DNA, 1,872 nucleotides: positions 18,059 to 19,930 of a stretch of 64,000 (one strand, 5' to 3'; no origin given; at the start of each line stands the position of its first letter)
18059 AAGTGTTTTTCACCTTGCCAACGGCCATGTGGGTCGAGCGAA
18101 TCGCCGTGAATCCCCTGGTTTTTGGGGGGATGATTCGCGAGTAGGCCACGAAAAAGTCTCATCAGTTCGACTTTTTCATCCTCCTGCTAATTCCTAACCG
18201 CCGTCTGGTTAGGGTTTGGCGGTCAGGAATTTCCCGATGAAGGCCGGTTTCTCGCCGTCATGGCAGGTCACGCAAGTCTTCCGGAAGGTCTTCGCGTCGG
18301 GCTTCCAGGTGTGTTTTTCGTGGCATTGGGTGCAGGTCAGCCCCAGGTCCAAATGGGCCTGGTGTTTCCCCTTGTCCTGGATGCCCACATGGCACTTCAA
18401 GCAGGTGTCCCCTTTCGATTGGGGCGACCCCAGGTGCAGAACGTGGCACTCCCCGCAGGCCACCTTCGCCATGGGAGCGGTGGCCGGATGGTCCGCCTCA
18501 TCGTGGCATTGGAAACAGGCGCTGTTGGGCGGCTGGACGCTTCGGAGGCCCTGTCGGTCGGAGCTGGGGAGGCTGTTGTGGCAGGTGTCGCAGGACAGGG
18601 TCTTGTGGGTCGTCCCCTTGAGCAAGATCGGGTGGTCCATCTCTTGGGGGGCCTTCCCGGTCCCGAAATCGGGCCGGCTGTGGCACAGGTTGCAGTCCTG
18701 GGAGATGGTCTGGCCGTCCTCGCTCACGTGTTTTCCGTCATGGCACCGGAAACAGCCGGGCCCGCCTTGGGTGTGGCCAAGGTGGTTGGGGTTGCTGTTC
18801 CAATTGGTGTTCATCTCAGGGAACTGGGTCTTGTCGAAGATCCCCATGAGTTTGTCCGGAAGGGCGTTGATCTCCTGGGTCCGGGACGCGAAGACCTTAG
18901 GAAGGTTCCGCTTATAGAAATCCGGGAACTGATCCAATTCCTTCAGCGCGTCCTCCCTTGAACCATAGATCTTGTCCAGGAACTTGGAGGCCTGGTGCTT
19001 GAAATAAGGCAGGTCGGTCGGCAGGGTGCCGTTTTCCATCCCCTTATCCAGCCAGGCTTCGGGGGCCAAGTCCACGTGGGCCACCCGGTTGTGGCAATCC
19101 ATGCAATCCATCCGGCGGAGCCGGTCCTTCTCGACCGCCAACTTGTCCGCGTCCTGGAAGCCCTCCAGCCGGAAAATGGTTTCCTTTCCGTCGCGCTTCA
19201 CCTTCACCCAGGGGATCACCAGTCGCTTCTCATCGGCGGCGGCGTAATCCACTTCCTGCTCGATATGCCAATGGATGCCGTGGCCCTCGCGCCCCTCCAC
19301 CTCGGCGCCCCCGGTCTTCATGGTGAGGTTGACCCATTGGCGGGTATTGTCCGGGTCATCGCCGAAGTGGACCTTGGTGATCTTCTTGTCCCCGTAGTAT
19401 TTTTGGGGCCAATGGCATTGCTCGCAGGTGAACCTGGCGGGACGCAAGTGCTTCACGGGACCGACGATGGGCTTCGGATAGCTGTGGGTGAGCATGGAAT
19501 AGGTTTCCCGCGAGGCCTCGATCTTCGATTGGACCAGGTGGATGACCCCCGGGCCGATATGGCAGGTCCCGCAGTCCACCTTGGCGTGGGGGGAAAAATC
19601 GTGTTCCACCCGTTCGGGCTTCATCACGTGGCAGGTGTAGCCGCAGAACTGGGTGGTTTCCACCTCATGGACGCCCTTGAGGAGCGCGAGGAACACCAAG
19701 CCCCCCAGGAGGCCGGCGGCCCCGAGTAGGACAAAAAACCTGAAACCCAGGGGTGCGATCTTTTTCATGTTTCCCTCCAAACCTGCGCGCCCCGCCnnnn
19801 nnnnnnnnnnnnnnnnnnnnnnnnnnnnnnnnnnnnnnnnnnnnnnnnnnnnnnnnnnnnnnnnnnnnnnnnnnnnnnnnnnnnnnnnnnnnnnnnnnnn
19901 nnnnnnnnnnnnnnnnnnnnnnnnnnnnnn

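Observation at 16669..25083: Complete porin-cytochrome conduit with both CbcL-like and ImcH-like inner-membrane partners and no MtrC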

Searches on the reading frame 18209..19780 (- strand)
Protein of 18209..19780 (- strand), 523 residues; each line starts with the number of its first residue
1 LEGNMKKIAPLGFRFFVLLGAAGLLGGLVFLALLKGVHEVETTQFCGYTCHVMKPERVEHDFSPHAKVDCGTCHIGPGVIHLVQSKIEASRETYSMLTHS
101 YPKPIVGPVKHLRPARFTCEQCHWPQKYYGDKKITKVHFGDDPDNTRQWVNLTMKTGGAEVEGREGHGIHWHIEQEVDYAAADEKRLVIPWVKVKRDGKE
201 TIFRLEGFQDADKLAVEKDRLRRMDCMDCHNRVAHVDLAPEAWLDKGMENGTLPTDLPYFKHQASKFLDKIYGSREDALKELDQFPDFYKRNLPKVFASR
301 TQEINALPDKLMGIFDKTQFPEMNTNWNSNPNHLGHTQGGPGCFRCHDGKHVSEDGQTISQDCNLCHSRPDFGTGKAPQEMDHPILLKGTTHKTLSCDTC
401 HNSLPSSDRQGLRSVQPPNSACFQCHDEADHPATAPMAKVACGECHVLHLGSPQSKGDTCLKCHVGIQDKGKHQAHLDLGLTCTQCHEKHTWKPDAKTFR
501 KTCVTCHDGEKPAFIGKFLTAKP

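Call 4: search_protein_families(library=pfam, proteins=[window:18209-19780:-], max_evalue=0.01)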
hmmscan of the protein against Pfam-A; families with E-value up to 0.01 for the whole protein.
window:18209-19780:- (523 aa): 5 families
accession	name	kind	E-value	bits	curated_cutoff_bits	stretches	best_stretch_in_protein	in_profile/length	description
PF14522.11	Cytochrome_C7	-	2.8e-16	59.5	24.8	3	393-446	12-66/67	Cytochrome c7 and related cytochrome c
PF14537.11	Cytochrom_c3_2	-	2.8e-13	50.6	25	2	476-510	2-36/79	Cytochrome c3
PF03264.19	Cytochrom_NNT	-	3e-11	43.8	24.1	1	18-101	10-99/174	NapC/NirT cytochrome c family, N-terminal region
PF02085.21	Cytochrom_CIII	-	6.2e-08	33.3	22.9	1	323-426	15-101/101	Class III cytochrome C family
PF09699.15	Paired_CXXCH_1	-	0.00012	22.2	20.6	1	396-430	8-40/41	Doubled CXXCH motif (Paired_CXXCH_1)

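Call 5: search_protein_families(library=ncbifam, proteins=[window:18209-19780:-], max_evalue=0.01)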
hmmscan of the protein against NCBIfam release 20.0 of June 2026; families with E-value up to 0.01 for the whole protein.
window:18209-19780:- (523 aa): 5 families
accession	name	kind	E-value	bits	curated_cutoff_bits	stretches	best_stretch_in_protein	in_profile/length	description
TIGR03153.1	cytochr_NrfH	equivalog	1e-08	35.3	134.2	1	22-123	6-109/138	cytochrome c nitrite reductase small subunit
TIGR02162.1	torC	equivalog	1.2e-06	28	478.2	1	19-102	19-109/387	pentaheme c-type cytochrome TorC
NF011606.0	PRK15032.1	equivalog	9e-05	21.8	455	1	32-98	34-106/390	pentaheme c-type cytochrome TorC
NF047727.1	4hemeCytCCctA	equivalog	0.0044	17.1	180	0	458-509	58-106/109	tetraheme c-type cytochrome CctA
TIGR02161.1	napC_nirT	subfamily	0.0057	16.6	310.6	1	22-98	23-106/185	periplasmic nitrate (or nitrite) reductase c-type cytochrome, NapC/NirT family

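Call 12: search_solved_structures(query=window:18209-19768:-, max_evalue=1)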
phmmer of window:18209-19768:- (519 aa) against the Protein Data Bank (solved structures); distinct sequences matched with E-value up to 1: 8.
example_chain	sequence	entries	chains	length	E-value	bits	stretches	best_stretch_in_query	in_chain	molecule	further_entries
2j7a_C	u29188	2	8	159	1e-07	34.2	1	12-120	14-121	CYTOCHROME C QUINOL DEHYDROGENASE NRFH | NAPC/NIRT CYTOCHROME C FAMILY PROTEIN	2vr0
28pb_A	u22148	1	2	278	1.9e-06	29.9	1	358-484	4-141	Cytochrome c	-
3pmq_A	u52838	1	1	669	0.0092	17.8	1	312-431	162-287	Decaheme cytochrome c MtrF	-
1mdv_A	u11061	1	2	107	0.06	15.1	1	376-484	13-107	CYTOCHROME C3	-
2k3v_A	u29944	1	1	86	0.12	14.1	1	437-507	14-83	Tetraheme cytochrome c-type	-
4o1n_A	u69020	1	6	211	0.64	11.7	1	72-147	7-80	Superantigen-like protein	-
6hr0_A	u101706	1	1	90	0.75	11.5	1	437-506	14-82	Cytochrome C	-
4wyh_A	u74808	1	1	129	0.97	11.1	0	237-302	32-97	Uncharacterized protein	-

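Call 20: find_homologous_proteins(query=window:18209-19768:-, max_evalue=0.00001)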
Query window:18209-19768:- (519 aa): 3774 proteins with E <= 0.00001 among 8000 candidates; the best 120 are listed.
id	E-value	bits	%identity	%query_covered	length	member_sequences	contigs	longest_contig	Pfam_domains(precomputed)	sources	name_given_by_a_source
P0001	0.0e+0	1261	100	100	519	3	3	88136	PF14537.12,PF03264.20,PF02085.22,PF14522.12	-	-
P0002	1.8e-240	817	64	100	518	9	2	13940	PF09699.16,PF14537.12,PF03264.20,PF02085.22,PF14522.12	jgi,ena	jgi:hypothetical protein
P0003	3.6e-185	635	53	97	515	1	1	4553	PF14537.12,PF03264.20,PF02085.22,PF14522.12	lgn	-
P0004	9.4e-116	406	59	54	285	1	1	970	PF14537.12,PF14522.12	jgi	jgi:hypothetical protein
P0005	2.2e-103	365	39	95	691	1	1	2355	PF14537.12,PF03264.20,PF02085.22,PF14522.12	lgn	-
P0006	1.1e-101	359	39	96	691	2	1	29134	PF14537.12,PF03264.20,PF02085.22,PF14522.12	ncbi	-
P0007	3.2e-101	358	39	96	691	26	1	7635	PF14537.12,PF03264.20,PF02085.22,PF14522.12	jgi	-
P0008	9.0e-101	356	39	91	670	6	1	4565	PF14537.12,PF03264.20,PF14522.12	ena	-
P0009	5.3e-100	354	40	93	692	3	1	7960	PF14537.12,PF02085.22,PF14522.12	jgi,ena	-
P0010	1.6e-99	352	37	95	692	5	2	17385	PF14537.12,PF03264.20,PF02085.22,PF14522.12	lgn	-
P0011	2.0e-99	352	42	74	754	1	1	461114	PF09699.16,PF14537.12,PF03264.20,PF02085.22,PF14522.12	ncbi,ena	-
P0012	2.3e-99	352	38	96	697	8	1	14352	PF14537.12,PF03264.20,PF02085.22,PF14522.12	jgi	jgi:c(7)-type cytochrome triheme protein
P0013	4.0e-99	351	37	96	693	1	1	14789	PF14537.12,PF03264.20,PF02085.22,PF14522.12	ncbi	-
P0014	5.9e-99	350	39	95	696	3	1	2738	PF14537.12,PF03264.20,PF02085.22,PF14522.12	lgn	-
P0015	7.4e-99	350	37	95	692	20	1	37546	PF14537.12,PF03264.20,PF02085.22,PF14522.12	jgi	jgi:c(7)-type cytochrome triheme protein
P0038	3.7e-96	341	45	71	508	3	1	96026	PF14537.12,PF03264.20,PF14522.12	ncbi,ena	-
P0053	1.8e-94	335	40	75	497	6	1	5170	PF14537.12,PF03264.20,PF14522.12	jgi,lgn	-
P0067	1.4e-93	333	39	74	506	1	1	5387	PF14537.12,PF03264.20,PF14522.12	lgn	-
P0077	5.6e-93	331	40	74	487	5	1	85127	PF03264.20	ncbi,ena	-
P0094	3.5e-92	328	41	75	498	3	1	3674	PF14537.12,PF03264.20,PF14522.12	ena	-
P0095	6.2e-92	327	41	75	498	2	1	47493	PF14537.12,PF03264.20,PF14522.12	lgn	-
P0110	1.8e-91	326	40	75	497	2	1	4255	PF14537.12,PF03264.20,PF14522.12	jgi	jgi:hypothetical protein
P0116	2.7e-91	325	41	75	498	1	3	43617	PF14537.12,PF03264.20,PF14522.12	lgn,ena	-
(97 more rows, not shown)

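Call 27: find_encoding_contigs(protein=P0002, flank=10000, max_places=4)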
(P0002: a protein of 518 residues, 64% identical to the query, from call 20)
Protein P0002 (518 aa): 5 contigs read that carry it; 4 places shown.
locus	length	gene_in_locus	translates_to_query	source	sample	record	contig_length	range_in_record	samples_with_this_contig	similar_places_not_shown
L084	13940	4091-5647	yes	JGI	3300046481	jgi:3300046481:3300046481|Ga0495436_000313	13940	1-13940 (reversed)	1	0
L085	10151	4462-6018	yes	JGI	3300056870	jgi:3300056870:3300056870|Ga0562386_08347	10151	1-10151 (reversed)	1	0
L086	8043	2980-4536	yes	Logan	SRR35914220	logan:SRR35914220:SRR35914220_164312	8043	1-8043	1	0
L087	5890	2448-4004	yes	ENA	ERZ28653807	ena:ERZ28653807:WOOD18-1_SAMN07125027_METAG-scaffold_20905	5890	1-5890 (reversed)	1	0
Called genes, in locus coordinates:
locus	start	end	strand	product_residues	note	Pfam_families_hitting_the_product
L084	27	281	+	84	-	PF00218:IGPS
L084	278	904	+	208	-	PF00697:PRAI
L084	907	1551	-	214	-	PF01300:Sua5_yciO_yrdC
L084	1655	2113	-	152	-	PF00355:Rieske, PF13806:Rieske_2 (weak)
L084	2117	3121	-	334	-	PF19089:DUF5777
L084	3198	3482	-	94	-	PF13442:Cytochrome_CBB3 (weak)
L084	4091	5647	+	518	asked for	PF03264:Cytochrom_NNT, PF02085:Cytochrom_CIII (faint), PF14522:Cytochrome_C7 (faint), PF09699:Paired_CXXCH_1 (faint), PF14537:Cytochrom_c3_2 (faint)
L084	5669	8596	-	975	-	PF22111:MtrC-MtrF_N (faint), PF22112:OmcA-like_N (weak), PF09699:Paired_CXXCH_1 (faint), PF14522:Cytochrome_C7 (faint), PF14537:Cytochrom_c3_2 (faint), PF22113:Mtrc-MtrF_II-IV_dom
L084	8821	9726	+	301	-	-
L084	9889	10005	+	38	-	-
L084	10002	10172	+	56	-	PF19628:DUF6132 (weak)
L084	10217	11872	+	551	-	PF01266:DAO (faint), PF07992:Pyr_redox_2, PF13450:NAD_binding_8 (faint), PF13738:Pyr_redox_3 (faint), PF00070:Pyr_redox, PF02852:Pyr_redox_dim, PF00581:Rhodanese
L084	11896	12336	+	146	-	PF09719:C_GCAxxG_C_C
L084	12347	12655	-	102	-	-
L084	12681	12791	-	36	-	-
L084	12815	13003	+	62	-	-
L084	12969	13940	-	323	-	?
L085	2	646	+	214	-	?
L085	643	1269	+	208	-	PF00697:PRAI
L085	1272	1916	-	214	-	PF01300:Sua5_yciO_yrdC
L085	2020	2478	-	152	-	PF00355:Rieske, PF13806:Rieske_2 (weak)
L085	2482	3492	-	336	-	PF19089:DUF5777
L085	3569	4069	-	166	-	PF13442:Cytochrome_CBB3 (weak)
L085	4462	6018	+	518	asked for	PF03264:Cytochrom_NNT, PF02085:Cytochrom_CIII (faint), PF14522:Cytochrome_C7 (faint), PF09699:Paired_CXXCH_1 (faint), PF14537:Cytochrom_c3_2 (faint)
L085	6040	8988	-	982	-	PF22111:MtrC-MtrF_N (faint), PF22112:OmcA-like_N (weak), PF09699:Paired_CXXCH_1 (faint), PF14522:Cytochrome_C7 (faint), PF14537:Cytochrom_c3_2 (faint), PF22113:Mtrc-MtrF_II-IV_dom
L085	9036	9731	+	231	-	-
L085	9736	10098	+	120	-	PF00581:Rhodanese (weak)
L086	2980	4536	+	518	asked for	PF03264:Cytochrom_NNT, PF02085:Cytochrom_CIII (faint), PF14522:Cytochrome_C7 (faint), PF09699:Paired_CXXCH_1 (faint), PF14537:Cytochrom_c3_2 (faint)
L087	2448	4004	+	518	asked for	PF03264:Cytochrom_NNT, PF02085:Cytochrom_CIII (faint), PF14522:Cytochrome_C7 (faint), PF09699:Paired_CXXCH_1 (faint), PF14537:Cytochrom_c3_2 (faint)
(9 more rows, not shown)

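Call 28: find_encoding_contigs(protein=P0003, flank=10000, max_places=3)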
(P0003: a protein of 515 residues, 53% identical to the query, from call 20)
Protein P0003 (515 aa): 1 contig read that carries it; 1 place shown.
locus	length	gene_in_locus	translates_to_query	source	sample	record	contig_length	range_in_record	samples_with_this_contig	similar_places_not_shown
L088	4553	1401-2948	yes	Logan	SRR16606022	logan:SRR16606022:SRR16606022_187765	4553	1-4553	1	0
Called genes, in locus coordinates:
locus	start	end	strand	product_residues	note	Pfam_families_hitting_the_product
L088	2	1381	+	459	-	?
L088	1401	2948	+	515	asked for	PF03264:Cytochrom_NNT, PF14522:Cytochrome_C7 (faint), PF02085:Cytochrom_CIII (faint), PF14537:Cytochrom_c3_2 (faint)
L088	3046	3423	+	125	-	PF00507:Oxidored_q4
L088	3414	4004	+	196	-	PF01058:Oxidored_q6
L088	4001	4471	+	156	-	PF00329:Complex1_30kDa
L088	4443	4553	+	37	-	?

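Call 43: list_cluster_members(proteins=[P0053, P0067, P0094, P0095, P0110, P0116, P0038, P0077])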
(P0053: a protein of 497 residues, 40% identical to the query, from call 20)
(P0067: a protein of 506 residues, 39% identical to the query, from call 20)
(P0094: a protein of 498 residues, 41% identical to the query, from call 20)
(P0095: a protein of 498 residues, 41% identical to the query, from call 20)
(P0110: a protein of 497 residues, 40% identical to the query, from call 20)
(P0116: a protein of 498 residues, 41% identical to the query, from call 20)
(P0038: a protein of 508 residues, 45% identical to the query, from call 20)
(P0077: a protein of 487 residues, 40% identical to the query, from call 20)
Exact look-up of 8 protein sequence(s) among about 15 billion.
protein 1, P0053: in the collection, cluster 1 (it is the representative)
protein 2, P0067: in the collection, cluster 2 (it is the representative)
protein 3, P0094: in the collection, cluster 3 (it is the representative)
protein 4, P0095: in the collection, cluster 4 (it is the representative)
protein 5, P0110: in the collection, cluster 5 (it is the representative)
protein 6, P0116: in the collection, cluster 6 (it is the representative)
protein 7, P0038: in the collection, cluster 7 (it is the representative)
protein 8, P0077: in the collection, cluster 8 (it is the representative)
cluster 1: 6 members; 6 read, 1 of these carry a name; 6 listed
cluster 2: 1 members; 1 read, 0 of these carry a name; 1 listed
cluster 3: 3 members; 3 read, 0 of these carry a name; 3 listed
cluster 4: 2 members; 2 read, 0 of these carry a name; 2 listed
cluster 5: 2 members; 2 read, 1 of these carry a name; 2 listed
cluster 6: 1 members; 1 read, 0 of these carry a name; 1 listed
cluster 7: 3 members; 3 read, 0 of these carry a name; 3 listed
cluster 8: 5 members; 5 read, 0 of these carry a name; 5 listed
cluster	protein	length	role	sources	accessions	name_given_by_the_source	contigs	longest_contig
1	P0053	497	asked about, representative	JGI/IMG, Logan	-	-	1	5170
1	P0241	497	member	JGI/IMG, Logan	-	nitrate/TMAO reductase-like tetraheme cytochrome c subunit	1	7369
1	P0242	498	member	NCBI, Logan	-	-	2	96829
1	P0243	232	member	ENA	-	-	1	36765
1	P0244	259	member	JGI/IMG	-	-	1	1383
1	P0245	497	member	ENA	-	-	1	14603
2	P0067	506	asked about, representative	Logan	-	-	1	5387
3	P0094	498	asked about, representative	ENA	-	-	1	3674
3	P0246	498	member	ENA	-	-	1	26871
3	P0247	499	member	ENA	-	-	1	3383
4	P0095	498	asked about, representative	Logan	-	-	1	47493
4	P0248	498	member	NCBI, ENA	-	-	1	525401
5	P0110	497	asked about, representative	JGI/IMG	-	hypothetical protein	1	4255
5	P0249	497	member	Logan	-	-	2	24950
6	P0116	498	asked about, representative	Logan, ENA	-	-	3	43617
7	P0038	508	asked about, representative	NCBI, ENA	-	-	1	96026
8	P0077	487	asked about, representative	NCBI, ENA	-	-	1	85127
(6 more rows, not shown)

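Call 80: predict_structure(alignment_id=A3)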
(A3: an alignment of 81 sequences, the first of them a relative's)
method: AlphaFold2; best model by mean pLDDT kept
length: 519 residues; sequences in the alignment: 81
mean_pLDDT: 73.4   pTM: 0.71
mean pLDDT of the five models: 73.4, 72.4, 71.7, 69.4, 68.3
residues with pLDDT >= 90: 148; 70-90: 143; 50-70: 146; < 50: 82
segments of 3 or more residues with pLDDT < 50: 330-335, 400-422, 430-464, 484-488, 516-519
pLDDT, mean of each block of 10 residues (from residue 1): 63 95 94 84 74 82 79 79 81 87 70 64 66 88 83 59 69 89 89 94 95 90 65 82 96 97 96 98 98 98 98 93 72 52 87 82 65 59 58 56 40 40 50 43 37 42 47 60 52 64 63 50
secondary structure, 60 per line:
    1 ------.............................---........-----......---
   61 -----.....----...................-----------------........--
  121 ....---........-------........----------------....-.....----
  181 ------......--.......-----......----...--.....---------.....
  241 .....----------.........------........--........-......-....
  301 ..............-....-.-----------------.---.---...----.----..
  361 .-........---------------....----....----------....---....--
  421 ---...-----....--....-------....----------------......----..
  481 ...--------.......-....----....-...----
elements in order: H7-35 H39-46 H52-57 H66-70 H75-93 H111-118 H121-124 E128-135 E143-150 H167-170 E172-176 E187-192 E195-201 H207-212 E217-219 H222-226 H236-245 H256-264 H271-278 H281-288 H290-295 H297-314 E347-349 E363-370 H386-389 H394-397 H408-411 H415-418 H432-435 H438-441 H449-452 H469-474 H479-483 H492-498 H500-503 H508-511

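Call 82: fold_search(model_id=the predicted structure, library=pdb)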
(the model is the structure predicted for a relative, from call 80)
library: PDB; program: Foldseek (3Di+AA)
matches with E <= 10: 449; with E <= 0.001: 0
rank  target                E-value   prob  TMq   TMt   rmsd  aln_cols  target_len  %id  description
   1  2vr0_F                9.2e-03  1.00  0.19  0.60   3.0       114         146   24  Crystal structure of cytochrome c nitrite reductase NrfHA complex bound to the HQNO inhibitor (released 2008-06-03)
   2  2j7a_C                1.3e-02  1.00  0.19  0.60   2.9       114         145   24  Crystal structure of cytochrome c nitrite reductase NrfHA complex from Desulfovibrio vulgaris (released 2006-12-06)
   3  6ahd_D                3.1e-01  0.06  0.06  0.02  19.3       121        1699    9  The Cryo-EM Structure of Human Pre-catalytic Spliceosome (B complex) at 3.8 angstrom resolution (released 2018-11-14)
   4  3rug_C                6.3e-01  0.02  0.06  0.09  21.3       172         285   13  Crystal structure of Valpha10-Vbeta8.1 NKT TCR in complex with CD1d-alphaglucosylceramide (C20:2) (released 2011-08-03)
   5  9hbp_E                6.6e-01  0.04  0.05  0.16  16.4        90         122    8  Cryo-EM structure of the canine distemper virus tetrameric attachment H glycoprotein in complex with two different Nan (released 2026-01-21)
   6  5m59_A                6.6e-01  0.03  0.07  0.03  18.8       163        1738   15  Crystal structure of Chaetomium thermophilum Brr2 helicase core in complex with Prp8 Jab1 domain (released 2016-12-21)
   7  2zsv_A                6.6e-01  0.02  0.05  0.08  20.7       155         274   10  Crystal structure of H-2Kb in complex with JHMV epitope S598 (released 2008-11-04)
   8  6ah0_D                7.4e-01  0.04  0.06  0.02  19.4       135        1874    9  The Cryo-EM Structure of the Precusor of Human Pre-catalytic Spliceosome (pre-B complex) (released 2018-11-14)
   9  5yzg_D                7.4e-01  0.04  0.06  0.02  19.4       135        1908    9  The Cryo-EM Structure of Human Catalytic Step I Spliceosome (C complex) at 4.1 angstrom resolution (released 2018-08-08)
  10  4k4o                  7.4e-01  0.02  0.05  0.11  19.6       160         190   11  The DNA Gyrase B ATP binding domain of Enterococcus faecalis in complex with a small molecule inhibitor (released 2014-01-15)
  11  7dvq_D                7.8e-01  0.04  0.06  0.02  19.4       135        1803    9  Cryo-EM Structure of the Activated Human Minor Spliceosome (minor Bact Complex) (released 2021-03-31)
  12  3jcr_C                7.8e-01  0.04  0.06  0.02  19.4       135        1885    8  3D structure determination of the human*U4/U6.U5* tri-snRNP complex (released 2016-03-09)
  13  1zt7_A                8.2e-01  0.02  0.05  0.08  19.4       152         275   10  crystal structure of class I MHC H-2Kk in complex with a nonapeptide (released 2005-10-18)
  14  7a5p_q                9.2e-01  0.03  0.06  0.02  19.1       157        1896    8  Human C Complex Spliceosome - Medium-resolution PERIPHERY (released 2020-10-14)
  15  4kit_B                1.0e+00  0.03  0.06  0.02  19.4       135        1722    9  Crystal structure of human Brr2 in complex with the Prp8 Jab1/MPN domain (released 2013-06-05)
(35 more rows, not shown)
